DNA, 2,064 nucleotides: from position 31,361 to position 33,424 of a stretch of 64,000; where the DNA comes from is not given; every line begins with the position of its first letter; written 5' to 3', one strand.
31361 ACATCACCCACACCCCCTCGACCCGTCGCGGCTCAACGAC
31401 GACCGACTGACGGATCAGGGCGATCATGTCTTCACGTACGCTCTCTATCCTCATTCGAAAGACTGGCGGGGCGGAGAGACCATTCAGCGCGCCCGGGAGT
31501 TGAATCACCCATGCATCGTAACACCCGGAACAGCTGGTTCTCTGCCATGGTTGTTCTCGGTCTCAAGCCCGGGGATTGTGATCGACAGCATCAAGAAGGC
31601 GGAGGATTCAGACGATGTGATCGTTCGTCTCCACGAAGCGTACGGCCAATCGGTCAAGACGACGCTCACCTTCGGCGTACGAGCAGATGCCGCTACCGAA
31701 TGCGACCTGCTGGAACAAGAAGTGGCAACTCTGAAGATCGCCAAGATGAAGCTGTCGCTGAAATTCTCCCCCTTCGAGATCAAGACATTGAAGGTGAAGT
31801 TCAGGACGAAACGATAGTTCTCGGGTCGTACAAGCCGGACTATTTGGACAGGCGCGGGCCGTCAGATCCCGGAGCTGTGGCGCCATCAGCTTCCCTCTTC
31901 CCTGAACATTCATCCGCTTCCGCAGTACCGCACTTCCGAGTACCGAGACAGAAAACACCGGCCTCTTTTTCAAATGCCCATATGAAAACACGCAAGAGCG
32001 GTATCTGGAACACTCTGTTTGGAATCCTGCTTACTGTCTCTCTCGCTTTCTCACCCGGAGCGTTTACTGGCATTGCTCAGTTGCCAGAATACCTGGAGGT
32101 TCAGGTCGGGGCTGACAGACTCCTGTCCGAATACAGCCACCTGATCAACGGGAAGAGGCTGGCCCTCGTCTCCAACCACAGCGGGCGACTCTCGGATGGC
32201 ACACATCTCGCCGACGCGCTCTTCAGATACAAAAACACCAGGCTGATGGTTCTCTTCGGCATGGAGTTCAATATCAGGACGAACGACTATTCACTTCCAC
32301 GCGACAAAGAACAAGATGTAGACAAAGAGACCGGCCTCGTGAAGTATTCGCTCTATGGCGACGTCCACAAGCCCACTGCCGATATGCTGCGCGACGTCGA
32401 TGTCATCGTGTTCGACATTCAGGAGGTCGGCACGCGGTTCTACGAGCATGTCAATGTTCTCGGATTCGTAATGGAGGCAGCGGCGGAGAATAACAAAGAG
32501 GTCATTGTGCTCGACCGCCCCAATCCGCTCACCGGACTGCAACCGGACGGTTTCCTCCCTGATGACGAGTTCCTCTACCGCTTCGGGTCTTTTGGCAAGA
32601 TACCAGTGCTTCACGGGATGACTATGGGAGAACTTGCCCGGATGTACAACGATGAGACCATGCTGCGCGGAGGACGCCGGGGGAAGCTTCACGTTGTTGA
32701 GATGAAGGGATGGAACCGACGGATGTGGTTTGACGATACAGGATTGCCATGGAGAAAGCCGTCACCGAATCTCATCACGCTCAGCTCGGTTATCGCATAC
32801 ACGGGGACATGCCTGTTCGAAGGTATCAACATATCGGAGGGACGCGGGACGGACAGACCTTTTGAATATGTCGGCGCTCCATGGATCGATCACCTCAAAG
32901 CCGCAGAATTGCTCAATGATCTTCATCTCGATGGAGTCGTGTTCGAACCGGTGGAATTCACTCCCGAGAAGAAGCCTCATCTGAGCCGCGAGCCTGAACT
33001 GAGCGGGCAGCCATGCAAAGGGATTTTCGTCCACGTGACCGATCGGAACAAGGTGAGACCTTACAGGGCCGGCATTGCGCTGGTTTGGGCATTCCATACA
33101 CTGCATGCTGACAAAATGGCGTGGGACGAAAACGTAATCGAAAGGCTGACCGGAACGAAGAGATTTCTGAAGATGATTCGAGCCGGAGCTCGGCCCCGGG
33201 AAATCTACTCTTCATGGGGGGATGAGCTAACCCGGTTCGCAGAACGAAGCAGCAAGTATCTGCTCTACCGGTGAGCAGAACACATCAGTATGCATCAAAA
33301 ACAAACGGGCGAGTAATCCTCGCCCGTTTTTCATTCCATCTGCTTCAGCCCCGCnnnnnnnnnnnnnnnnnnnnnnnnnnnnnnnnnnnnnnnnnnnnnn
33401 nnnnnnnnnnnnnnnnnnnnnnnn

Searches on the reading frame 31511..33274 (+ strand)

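Call 60: search_protein_families(library=pfam, proteins=[window:31511-33274:+], max_evalue=0.0001)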
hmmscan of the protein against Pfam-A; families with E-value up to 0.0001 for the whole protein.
window:31511-33274:+ (587 aa): 2 families
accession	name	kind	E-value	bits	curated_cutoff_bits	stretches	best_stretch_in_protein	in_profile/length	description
PF07075.17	NamZ_N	-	1.1e-64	218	26.9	1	218-424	2-202/203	Exo-beta-N-acetylmuramidase NamZ, N-terminal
PF20732.2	NamZ_C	-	2.6e-50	171.5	25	1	429-586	2-152/152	Exo-beta-N-acetylmuramidase NamZ, C-terminal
